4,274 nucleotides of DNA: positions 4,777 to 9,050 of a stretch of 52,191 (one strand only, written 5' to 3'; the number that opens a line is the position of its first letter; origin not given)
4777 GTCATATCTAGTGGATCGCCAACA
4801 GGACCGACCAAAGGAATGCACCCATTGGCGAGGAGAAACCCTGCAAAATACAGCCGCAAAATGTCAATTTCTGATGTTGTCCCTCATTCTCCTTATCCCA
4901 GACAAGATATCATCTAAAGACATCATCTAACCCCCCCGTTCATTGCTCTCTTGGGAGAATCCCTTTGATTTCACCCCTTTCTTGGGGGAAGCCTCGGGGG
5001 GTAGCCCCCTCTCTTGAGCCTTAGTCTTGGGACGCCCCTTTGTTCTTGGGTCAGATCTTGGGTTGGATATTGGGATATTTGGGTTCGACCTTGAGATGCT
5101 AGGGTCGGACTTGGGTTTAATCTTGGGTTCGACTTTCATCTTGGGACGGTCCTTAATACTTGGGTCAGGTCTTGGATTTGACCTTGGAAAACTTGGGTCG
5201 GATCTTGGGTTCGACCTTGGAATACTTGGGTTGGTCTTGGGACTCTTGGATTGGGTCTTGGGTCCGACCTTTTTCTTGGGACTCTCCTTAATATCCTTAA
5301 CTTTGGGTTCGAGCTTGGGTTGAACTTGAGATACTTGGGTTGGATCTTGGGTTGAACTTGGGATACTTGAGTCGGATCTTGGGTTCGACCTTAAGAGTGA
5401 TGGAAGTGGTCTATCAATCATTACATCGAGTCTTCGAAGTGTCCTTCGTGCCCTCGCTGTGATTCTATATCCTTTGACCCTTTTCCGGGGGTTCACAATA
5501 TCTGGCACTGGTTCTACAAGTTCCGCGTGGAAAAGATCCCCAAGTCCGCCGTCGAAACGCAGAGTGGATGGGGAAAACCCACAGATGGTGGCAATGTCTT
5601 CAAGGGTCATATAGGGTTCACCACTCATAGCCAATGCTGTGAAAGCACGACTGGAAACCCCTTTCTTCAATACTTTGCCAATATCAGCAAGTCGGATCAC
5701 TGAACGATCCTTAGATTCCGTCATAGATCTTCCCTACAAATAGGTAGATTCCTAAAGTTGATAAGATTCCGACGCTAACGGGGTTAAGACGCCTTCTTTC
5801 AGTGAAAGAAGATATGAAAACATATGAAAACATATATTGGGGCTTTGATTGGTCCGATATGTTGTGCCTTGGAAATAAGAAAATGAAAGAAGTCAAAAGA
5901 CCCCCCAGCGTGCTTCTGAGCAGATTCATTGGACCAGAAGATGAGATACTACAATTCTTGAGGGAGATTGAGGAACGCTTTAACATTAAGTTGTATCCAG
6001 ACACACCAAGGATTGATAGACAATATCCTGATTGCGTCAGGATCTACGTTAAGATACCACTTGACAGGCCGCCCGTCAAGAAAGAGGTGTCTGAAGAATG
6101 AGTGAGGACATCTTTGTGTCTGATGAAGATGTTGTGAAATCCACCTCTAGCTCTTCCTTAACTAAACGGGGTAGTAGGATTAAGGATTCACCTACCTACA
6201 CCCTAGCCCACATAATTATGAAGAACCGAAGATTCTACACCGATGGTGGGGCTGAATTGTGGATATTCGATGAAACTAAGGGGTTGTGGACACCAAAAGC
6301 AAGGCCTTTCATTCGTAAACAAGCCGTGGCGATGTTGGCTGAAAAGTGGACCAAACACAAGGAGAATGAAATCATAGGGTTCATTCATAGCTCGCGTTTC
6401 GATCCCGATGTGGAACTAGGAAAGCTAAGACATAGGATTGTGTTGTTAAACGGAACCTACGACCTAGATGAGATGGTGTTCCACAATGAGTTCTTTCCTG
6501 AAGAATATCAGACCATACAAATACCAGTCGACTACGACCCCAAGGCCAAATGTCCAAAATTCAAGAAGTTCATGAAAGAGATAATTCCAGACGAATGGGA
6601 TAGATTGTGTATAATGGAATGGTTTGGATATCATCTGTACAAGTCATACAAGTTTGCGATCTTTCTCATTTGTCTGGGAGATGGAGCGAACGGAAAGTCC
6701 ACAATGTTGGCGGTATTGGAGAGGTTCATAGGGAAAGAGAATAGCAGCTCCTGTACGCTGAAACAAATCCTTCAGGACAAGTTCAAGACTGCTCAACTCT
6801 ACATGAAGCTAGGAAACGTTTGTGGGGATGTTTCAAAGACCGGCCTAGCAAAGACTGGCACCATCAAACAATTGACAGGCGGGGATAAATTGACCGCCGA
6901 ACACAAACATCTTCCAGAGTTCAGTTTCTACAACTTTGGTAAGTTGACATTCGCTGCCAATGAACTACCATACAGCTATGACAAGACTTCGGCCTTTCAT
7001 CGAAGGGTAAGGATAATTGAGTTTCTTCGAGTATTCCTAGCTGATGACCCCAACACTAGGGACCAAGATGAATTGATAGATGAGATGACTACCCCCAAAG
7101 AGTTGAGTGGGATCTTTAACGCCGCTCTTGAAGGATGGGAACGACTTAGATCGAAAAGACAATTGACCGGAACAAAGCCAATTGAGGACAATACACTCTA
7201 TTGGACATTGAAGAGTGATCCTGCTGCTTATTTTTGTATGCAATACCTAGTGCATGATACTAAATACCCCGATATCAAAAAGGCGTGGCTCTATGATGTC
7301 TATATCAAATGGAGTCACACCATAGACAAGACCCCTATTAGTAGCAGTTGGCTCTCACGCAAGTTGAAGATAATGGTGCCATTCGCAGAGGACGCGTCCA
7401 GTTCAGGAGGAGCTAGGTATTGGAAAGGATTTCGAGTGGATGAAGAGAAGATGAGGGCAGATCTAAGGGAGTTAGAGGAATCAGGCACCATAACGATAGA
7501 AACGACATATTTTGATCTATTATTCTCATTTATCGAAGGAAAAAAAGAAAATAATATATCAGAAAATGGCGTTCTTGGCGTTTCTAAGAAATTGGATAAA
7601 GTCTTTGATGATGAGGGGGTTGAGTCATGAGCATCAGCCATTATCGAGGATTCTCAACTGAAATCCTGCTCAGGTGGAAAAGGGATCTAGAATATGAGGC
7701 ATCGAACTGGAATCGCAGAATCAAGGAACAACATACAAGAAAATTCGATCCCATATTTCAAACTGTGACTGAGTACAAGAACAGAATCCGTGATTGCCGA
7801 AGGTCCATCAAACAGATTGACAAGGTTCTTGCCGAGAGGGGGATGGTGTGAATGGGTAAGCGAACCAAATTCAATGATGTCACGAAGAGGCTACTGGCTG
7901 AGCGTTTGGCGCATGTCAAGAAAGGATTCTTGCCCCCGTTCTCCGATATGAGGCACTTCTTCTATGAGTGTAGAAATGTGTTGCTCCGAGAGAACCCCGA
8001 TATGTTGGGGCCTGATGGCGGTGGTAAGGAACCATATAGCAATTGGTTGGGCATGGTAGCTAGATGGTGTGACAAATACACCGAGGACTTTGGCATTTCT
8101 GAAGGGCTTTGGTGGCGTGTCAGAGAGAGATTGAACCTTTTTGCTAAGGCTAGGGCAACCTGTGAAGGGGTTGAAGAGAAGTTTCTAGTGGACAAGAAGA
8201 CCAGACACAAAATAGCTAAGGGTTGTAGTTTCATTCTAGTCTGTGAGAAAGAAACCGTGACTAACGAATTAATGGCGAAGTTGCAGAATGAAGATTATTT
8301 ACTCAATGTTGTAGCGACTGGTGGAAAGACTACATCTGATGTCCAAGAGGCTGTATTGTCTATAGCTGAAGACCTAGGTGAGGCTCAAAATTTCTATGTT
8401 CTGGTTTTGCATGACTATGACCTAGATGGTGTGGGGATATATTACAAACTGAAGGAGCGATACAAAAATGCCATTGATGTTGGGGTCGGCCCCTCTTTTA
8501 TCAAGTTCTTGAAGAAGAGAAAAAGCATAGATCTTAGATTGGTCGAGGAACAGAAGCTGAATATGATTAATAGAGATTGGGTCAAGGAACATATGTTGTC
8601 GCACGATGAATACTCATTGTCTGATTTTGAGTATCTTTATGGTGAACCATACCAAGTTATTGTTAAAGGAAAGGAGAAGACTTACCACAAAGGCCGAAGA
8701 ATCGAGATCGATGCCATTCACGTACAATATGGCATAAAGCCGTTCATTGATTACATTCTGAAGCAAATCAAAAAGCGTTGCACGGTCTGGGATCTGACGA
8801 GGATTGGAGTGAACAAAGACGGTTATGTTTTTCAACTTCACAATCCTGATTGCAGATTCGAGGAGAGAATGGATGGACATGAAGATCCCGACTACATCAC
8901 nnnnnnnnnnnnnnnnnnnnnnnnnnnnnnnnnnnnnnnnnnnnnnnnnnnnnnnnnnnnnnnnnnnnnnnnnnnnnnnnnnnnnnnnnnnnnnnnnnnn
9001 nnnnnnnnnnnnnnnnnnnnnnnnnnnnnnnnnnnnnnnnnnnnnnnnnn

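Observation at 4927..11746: Unusual replicon: primase-less SF3 helicase + Spo11-like + PIP + PCNA + ParB, with no polymerase, primase or ParA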

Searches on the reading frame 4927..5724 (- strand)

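Call 5: search_protein_families(library=pfam, proteins=[window:4927-5724:-], max_evalue=1)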
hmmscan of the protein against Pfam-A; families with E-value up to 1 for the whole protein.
window:4927-5724:- (265 aa): 1 family
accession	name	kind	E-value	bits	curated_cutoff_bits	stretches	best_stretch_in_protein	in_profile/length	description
PF00165.29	HTH_AraC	-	0.048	14.3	26.6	1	39-55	9-25/42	Bacterial regulatory helix-turn-helix proteins, AraC family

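Call 15: search_protein_families(library=phrogs, proteins=[window:4927-5724:-], max_evalue=0.1)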
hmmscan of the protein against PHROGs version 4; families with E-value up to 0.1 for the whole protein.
window:4927-5724:- (265 aa): 0 families

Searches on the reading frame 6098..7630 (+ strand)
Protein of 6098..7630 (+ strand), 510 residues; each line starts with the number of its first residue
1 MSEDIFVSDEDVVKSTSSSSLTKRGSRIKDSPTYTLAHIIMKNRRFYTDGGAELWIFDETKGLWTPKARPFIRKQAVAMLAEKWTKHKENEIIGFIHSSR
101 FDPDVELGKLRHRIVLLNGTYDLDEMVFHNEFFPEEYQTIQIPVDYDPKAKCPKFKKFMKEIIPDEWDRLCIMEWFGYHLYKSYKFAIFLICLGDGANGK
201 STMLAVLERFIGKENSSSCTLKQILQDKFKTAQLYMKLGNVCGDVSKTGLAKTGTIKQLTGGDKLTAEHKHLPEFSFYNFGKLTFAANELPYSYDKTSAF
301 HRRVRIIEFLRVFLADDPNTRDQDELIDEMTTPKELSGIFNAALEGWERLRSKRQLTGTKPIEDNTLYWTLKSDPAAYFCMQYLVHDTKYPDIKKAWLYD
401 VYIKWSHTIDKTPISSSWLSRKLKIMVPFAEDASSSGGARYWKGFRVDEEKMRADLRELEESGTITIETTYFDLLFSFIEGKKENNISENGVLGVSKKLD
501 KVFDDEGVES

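Call 5: search_protein_families(library=pfam, proteins=[window:6098-7630:+], max_evalue=1)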
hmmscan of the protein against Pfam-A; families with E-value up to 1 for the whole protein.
window:6098-7630:+ (510 aa): 3 families
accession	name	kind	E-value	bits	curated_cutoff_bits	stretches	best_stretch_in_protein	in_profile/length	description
PF19263.5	DUF5906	-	2.7e-19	70.3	27.6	1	194-303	3-114/114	Family of unknown function (DUF5906)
PF08706.16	D5_N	-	4.8e-11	43.6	22.4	1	50-163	34-144/145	D5 N terminal like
PF03288.22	Pox_D5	-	0.024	15.5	21.4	1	372-427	2-57/86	Poxvirus D5 protein-like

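Call 15: search_protein_families(library=phrogs, proteins=[window:6098-7630:+], max_evalue=0.1)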
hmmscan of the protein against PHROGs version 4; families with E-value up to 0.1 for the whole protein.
window:6098-7630:+ (510 aa): 11 families
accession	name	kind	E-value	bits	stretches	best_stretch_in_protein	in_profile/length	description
phrog_864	-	DNA, RNA and nucleotide metabolism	1.3e-74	253.3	1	9-446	193-624/1064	DNA primase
phrog_1156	-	DNA, RNA and nucleotide metabolism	1.4e-48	167.1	1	106-455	476-833/855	DNA primase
phrog_1829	-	DNA, RNA and nucleotide metabolism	5.4e-47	161.4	1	95-452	418-760/772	DNA primase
phrog_6088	-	DNA, RNA and nucleotide metabolism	2.1e-46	159.7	1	117-451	436-767/772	DNA primase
phrog_2478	-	DNA, RNA and nucleotide metabolism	2e-25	90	1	118-452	513-845/854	DNA polymerase/primase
phrog_7601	-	unknown function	2.1e-22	80.9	1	176-453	9-277/289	-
phrog_16213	-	DNA, RNA and nucleotide metabolism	5.4e-21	75.6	1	131-330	332-538/732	DNA primase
phrog_16950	-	DNA, RNA and nucleotide metabolism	8.7e-17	61.3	1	116-315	481-691/843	DNA primase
phrog_1883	-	DNA, RNA and nucleotide metabolism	1.3e-07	31.3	1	189-408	493-711/756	DNA helicase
phrog_19785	-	DNA, RNA and nucleotide metabolism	0.0064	15.7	1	136-238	410-513/745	DNA polymerase/primase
phrog_9765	-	DNA, RNA and nucleotide metabolism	0.0073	15.3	1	154-229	592-667/939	DNA primase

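Call 54: find_homologous_proteins(query=window:6098-7630:+, max_evalue=1e-40)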
Query window:6098-7630:+ (510 aa): 31 proteins with E <= 1e-40 among 8000 candidates. Only proteins of 280 to 893 residues were searched: fused or split forms outside these lengths cannot appear, so this answer is no evidence that the protein stands alone or is whole; lengths 'longer' or 'shorter' looks for them.
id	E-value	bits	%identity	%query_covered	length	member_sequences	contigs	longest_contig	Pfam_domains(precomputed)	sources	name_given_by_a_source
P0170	0.0e+0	1181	100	100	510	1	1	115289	PF19263.6,PF08706.17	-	-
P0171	4.4e-102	361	37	86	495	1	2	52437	PF19263.6,PF08706.17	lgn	-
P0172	1.6e-62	230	37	69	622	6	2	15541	PF19263.6,PF08706.17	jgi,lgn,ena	jgi:P4 family phage/plasmid primase-like protien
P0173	1.7e-61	227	37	70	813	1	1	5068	PF19263.6,PF08706.17,PF03288.23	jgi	-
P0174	2.4e-60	223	36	73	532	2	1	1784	PF19263.6,PF08706.17,PF03288.23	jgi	-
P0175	5.2e-59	218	37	69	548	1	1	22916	PF19263.6,PF08706.17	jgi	jgi:P4 family phage/plasmid primase-like protien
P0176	3.3e-58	216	35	75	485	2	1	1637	PF19263.6,PF08706.17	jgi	jgi:putative DNA primase/helicase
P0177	1.1e-57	214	33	81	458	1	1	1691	PF19263.6,PF08706.17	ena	-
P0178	8.0e-56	208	33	81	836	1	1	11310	PF01807.26,PF19263.6,PF09250.17,PF08706.17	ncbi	ncbi:MAG: phage/plasmid primase, P4 family [Candidatus Aenigmatarchaeota archaeon]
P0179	2.1e-55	206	33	79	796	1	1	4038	PF01807.26,PF19263.6,PF08706.17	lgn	-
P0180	1.9e-54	203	34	80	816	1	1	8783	PF01807.26,PF19263.6,PF08706.17,PF03288.23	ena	-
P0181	3.2e-54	203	32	81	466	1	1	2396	PF19263.6,PF08706.17,PF03288.23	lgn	-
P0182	2.8e-53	200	32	78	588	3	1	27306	PF19263.6,PF08706.17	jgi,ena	jgi:putative DNA primase/helicase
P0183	1.2e-52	197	34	78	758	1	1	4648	PF19263.6,PF08706.17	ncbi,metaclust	ncbi:hypothetical protein AKJ39_03490, partial [candidate division MSBL1 archaeon SCGC-AAA259J03]|me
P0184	2.3e-49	187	31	82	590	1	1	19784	PF19263.6,PF08706.17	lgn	-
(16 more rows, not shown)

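Call 56: find_encoding_contigs(protein=P0171, flank=10000, max_places=2)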
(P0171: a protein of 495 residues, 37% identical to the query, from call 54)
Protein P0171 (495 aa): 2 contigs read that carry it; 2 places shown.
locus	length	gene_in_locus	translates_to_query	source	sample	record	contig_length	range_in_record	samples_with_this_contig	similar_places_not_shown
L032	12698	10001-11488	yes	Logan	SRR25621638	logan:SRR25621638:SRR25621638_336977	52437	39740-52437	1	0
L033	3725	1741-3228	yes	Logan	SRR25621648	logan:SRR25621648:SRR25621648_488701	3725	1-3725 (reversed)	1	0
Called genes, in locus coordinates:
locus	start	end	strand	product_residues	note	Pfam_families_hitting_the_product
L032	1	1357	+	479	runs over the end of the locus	PF04055:Radical_SAM (weak)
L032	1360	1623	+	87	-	PF01555:N6_N4_Mtase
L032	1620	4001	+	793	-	PF00136:DNA_pol_B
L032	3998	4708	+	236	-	PF01555:N6_N4_Mtase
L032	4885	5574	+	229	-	PF02732:ERCC4, PF00633:HHH (faint), PF12826:HHH_2 (weak), PF14520:HHH_5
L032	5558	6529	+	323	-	PF05496:RuvB_N, PF13177:DNA_pol3_delta2 (faint), PF00004:AAA, PF08542:Rep_fac_C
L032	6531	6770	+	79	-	-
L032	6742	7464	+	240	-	PF12705:PDDEXK_1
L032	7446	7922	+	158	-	-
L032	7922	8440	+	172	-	-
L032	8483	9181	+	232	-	PF01555:N6_N4_Mtase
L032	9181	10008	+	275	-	PF00004:AAA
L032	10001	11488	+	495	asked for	PF08706:D5_N, PF19263:DUF5906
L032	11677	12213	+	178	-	PF01844:HNH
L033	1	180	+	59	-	?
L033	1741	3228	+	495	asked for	PF08706:D5_N, PF19263:DUF5906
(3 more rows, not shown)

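Call 98: find_related_loci(query=window:6098-7630:+, collection=viral_contigs, flank=10000)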
Query window:6098-7630:+ (510 aa) in viral_contigs; peptide patterns used: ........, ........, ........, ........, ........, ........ (x = any residue, [..] = any of these).
10 stretches matched a pattern, but none encodes a relative of the query by tblastn (E <= 1e-3).

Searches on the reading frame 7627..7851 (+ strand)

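Call 5: search_protein_families(library=pfam, proteins=[window:7627-7851:+], max_evalue=1)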
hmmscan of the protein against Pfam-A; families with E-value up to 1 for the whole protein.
window:7627-7851:+ (74 aa): 1 family
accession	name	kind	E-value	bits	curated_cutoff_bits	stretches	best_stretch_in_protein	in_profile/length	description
PF00497.25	SBP_bac_3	-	0.1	12.8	26.4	1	13-56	32-75/132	Bacterial extracellular solute-binding proteins, family 3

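Call 15: search_protein_families(library=phrogs, proteins=[window:7627-7851:+], max_evalue=0.1)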
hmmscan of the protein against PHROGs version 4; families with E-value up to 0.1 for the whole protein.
window:7627-7851:+ (74 aa): 1 family
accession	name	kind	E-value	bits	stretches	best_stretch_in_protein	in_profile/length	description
phrog_639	-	transcription regulation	0.0019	19.4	1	2-51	34-83/95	transcriptional regulator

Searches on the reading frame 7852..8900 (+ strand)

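Call 99: search_dna_similar(query=window:7852-8900:+, collection=phages, mode=protein, max_evalue=0.01)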
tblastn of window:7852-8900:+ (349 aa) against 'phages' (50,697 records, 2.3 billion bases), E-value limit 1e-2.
No match.

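Call 100: search_dna_similar(query=window:7852-8900:+, collection=plasmids, mode=protein, max_evalue=0.01)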
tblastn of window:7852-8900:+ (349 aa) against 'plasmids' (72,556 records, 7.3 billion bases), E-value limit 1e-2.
No match.
